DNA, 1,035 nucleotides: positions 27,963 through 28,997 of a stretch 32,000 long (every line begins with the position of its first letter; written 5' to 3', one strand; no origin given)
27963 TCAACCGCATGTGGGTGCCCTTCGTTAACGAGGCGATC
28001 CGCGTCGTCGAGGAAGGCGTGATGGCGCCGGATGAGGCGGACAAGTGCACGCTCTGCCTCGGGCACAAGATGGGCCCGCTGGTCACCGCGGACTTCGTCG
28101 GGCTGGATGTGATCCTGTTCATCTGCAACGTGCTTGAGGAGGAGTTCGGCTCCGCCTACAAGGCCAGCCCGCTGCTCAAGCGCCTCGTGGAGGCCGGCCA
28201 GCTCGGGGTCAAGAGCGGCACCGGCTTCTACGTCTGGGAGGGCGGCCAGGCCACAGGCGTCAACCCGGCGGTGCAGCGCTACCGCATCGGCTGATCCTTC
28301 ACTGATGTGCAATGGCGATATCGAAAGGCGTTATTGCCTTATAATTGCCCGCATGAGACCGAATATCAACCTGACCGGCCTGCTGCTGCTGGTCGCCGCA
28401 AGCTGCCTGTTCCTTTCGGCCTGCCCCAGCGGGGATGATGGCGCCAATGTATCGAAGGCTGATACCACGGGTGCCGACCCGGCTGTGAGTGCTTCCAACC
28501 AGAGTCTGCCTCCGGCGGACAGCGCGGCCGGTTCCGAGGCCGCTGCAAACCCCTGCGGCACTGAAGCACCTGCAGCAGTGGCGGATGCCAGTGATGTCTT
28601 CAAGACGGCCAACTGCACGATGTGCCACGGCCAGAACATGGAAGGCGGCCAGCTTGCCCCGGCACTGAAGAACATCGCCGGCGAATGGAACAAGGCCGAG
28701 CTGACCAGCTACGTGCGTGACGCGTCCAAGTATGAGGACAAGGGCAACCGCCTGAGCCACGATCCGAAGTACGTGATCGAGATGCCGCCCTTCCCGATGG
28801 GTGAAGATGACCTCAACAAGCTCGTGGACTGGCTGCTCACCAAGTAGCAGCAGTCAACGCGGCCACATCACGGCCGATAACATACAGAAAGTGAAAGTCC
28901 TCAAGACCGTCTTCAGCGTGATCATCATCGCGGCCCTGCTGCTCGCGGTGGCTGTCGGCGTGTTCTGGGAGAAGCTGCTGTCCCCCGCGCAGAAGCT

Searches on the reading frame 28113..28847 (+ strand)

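Call 87: search_protein_families(library=pfam, proteins=[window:28113-28847:+], max_evalue=0.01)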
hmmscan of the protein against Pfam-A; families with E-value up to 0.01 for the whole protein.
window:28113-28847:+ (244 aa): 2 families
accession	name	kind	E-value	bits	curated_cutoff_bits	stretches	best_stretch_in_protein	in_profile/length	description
PF00034.26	Cytochrom_C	-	2.9e-10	41.8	21.3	1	157-243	2-88/90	Cytochrome c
PF13442.11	Cytochrome_CBB3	-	1.3e-06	29.1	27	1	155-241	2-68/68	Cytochrome C oxidase, cbb3-type, subunit III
